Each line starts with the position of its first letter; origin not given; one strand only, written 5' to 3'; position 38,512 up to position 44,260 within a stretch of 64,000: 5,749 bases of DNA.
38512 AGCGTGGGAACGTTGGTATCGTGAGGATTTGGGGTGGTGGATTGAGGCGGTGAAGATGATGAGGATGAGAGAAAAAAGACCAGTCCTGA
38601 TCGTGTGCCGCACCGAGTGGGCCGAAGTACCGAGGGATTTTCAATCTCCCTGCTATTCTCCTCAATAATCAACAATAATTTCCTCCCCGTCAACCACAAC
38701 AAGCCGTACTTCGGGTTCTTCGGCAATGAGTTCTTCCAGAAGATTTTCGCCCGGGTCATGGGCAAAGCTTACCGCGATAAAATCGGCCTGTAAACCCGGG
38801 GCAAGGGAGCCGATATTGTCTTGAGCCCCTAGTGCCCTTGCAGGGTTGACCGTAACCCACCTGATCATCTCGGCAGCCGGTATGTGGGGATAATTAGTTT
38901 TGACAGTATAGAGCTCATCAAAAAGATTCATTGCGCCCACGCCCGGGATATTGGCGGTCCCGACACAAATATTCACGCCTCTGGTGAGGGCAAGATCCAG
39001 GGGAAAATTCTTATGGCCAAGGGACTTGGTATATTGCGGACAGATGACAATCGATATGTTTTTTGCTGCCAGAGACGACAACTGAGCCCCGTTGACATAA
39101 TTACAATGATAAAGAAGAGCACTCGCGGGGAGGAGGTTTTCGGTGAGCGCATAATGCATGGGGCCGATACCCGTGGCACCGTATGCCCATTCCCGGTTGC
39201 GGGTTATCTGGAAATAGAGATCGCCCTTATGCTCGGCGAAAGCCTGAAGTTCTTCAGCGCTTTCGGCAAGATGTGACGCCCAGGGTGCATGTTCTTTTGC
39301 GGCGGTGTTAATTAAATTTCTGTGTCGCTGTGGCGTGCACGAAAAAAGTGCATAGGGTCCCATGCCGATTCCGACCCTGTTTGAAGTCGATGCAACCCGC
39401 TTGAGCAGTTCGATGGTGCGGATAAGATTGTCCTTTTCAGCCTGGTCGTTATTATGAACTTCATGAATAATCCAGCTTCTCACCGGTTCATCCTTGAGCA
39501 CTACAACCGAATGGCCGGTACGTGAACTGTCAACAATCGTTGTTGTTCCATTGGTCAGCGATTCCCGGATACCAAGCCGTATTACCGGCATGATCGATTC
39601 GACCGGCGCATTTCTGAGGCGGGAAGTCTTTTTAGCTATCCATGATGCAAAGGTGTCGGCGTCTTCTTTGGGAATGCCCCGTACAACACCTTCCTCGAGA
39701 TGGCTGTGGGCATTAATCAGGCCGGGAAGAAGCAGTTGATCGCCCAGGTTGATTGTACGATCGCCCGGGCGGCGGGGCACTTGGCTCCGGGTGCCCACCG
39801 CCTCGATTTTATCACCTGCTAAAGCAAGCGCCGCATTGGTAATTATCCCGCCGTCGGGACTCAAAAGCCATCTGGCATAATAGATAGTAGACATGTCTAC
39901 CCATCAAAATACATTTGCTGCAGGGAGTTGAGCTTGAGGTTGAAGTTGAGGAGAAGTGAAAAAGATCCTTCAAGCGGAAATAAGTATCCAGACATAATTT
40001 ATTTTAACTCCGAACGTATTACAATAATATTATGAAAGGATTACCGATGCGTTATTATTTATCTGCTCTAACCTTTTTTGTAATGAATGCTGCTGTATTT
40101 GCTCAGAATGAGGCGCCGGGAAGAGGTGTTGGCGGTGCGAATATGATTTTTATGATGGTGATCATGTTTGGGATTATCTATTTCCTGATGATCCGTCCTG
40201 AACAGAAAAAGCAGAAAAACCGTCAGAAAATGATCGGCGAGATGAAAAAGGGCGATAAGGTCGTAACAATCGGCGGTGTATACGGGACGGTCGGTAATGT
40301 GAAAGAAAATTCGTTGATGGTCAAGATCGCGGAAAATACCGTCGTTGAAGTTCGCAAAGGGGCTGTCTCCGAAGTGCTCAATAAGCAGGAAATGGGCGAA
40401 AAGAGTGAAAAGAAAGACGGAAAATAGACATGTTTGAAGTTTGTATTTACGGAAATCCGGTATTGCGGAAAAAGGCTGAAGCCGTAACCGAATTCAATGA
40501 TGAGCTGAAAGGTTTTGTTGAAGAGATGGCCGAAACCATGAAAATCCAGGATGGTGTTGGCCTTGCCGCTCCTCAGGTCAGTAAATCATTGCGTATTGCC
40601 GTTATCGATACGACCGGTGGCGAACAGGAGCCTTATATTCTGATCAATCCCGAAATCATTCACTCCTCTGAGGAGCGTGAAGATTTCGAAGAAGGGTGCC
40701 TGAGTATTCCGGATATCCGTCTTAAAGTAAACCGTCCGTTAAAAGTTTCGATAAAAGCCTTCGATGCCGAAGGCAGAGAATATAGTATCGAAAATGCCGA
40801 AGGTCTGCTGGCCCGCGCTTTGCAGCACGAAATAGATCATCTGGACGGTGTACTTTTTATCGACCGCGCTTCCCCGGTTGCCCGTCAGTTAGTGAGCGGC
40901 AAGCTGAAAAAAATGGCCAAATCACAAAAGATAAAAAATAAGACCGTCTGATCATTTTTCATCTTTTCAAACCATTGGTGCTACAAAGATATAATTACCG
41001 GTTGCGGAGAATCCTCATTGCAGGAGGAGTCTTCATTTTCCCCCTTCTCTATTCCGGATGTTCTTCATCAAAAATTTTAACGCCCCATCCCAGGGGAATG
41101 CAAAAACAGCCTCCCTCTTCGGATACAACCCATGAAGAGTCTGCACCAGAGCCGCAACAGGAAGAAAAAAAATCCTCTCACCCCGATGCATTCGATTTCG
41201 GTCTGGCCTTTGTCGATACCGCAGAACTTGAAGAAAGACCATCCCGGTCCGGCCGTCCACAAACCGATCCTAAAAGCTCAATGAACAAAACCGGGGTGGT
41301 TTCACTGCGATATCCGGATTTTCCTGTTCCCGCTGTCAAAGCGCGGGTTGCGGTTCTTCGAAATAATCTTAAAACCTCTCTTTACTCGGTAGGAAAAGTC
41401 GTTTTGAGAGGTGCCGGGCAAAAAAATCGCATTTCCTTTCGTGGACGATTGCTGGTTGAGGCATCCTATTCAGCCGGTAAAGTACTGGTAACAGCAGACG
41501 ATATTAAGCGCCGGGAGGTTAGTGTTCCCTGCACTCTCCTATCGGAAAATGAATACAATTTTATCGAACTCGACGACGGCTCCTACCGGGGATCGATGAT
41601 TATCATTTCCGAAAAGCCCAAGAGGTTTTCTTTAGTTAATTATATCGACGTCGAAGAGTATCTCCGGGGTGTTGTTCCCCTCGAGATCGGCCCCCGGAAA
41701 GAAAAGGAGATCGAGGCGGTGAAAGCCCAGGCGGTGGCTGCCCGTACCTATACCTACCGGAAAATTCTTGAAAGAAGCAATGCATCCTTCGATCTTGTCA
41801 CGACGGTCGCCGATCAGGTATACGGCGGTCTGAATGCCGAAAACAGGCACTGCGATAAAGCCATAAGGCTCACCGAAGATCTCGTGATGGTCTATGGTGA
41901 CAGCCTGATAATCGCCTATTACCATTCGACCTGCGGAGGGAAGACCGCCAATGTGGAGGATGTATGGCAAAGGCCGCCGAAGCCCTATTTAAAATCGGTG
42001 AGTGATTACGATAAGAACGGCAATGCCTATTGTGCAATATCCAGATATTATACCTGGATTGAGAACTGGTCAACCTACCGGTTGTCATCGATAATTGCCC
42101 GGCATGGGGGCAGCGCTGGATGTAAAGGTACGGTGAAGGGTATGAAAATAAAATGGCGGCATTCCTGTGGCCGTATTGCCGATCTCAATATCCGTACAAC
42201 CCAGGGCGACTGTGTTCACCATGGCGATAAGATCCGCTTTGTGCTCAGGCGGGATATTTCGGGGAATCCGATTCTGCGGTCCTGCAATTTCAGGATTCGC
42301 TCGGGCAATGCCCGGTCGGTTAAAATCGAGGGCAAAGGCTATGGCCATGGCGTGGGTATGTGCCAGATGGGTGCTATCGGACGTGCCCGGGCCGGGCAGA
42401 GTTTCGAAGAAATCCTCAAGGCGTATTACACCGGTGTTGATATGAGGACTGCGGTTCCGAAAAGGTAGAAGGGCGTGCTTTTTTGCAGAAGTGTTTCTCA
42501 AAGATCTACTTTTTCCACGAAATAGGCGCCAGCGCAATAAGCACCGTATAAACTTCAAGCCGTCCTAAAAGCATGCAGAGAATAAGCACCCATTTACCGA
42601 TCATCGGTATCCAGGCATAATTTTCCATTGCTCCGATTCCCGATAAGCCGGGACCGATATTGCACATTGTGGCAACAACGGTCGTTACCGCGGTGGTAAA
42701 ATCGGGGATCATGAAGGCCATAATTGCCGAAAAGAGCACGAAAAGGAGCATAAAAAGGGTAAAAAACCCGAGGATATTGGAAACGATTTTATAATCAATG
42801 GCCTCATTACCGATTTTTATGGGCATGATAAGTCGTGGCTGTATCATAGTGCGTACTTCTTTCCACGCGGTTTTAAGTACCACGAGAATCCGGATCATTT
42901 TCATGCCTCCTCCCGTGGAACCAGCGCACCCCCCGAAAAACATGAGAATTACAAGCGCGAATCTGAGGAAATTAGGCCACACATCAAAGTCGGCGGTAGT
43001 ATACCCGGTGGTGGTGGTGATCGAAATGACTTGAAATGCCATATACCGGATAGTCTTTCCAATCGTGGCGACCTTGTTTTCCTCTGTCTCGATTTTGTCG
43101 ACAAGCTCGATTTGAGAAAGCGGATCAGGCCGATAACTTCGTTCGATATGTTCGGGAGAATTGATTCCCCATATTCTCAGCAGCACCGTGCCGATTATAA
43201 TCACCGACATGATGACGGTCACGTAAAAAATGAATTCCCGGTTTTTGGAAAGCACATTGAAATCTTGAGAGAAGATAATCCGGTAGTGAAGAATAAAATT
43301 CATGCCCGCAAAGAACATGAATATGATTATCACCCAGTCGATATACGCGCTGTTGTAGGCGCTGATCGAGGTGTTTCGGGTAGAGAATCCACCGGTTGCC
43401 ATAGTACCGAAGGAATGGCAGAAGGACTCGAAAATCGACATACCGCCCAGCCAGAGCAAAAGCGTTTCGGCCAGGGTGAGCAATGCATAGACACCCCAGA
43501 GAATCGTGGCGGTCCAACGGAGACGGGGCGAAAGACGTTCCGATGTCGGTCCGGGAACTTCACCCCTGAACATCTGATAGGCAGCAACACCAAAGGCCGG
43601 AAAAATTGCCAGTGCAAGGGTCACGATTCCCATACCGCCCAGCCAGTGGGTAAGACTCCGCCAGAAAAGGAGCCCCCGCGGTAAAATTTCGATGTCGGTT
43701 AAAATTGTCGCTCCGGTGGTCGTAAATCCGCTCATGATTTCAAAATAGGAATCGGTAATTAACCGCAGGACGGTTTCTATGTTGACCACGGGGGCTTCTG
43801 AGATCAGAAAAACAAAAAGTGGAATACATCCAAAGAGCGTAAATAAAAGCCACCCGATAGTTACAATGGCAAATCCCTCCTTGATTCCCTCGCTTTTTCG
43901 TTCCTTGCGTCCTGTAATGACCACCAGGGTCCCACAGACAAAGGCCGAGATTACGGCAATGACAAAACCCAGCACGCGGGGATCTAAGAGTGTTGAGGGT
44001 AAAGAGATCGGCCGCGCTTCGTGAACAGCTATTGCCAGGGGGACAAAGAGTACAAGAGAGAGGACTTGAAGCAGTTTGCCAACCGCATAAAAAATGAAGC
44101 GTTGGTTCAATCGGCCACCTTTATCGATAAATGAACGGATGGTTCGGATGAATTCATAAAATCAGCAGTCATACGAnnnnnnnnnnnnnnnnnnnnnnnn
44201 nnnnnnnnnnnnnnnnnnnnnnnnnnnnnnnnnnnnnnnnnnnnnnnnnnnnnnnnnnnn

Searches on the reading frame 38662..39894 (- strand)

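Call 56: search_protein_families(library=pfam, proteins=[window:38662-39894:-], max_evalue=0.00001)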
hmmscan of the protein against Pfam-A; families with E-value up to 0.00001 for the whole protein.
window:38662-39894:- (410 aa): 2 families
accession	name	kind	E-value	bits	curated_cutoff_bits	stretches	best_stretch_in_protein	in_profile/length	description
PF01979.26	Amidohydro_1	-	2.4e-36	126.1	25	1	55-404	2-343/345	Amidohydrolase family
PF07969.17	Amidohydro_3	-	7.6e-14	52.5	29.7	1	260-405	309-470/472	Amidohydrolase family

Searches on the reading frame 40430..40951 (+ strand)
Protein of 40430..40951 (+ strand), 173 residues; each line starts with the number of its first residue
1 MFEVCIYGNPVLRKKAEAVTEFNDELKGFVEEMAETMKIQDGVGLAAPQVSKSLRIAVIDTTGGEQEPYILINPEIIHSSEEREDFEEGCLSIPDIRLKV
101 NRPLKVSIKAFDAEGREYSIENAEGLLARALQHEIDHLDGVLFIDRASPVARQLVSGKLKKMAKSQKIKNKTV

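Call 56: search_protein_families(library=pfam, proteins=[window:40430-40951:+], max_evalue=0.00001)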
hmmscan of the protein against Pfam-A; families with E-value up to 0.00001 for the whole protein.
window:40430-40951:+ (173 aa): 1 family
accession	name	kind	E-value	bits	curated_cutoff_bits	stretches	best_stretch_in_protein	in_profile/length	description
PF01327.26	Pep_deformylase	-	7.9e-52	175.4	22.8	1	2-152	2-155/156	Polypeptide deformylase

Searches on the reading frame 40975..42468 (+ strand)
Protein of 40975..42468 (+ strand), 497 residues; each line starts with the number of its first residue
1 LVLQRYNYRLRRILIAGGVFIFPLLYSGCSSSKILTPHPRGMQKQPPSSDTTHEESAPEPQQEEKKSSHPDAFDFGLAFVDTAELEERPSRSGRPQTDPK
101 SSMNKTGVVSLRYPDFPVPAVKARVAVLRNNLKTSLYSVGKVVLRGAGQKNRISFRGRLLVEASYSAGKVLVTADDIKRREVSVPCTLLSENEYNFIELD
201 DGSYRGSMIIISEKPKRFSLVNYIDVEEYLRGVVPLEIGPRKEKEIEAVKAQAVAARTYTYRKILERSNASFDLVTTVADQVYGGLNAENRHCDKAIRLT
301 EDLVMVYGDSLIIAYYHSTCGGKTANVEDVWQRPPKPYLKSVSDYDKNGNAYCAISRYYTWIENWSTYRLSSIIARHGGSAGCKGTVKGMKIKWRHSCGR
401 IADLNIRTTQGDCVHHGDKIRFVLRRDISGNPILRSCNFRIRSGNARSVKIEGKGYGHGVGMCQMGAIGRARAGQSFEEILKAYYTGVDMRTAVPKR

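Call 56: search_protein_families(library=pfam, proteins=[window:40975-42468:+], max_evalue=0.00001)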
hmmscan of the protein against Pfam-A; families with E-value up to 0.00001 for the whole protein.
window:40975-42468:+ (497 aa): 1 family
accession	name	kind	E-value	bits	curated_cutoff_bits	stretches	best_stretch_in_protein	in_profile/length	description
PF08486.15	SpoIID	-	1.3e-20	74.3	23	1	217-307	4-97/97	Stage II sporulation protein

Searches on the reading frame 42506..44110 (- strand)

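Call 56: search_protein_families(library=pfam, proteins=[window:42506-44110:-], max_evalue=0.00001)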
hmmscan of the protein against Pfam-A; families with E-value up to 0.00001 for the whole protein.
window:42506-44110:- (534 aa): 1 family
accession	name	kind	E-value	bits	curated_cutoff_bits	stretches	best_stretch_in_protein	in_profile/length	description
PF02386.22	TrkH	-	4.6e-64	217.2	27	1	49-528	5-491/502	Cation transport protein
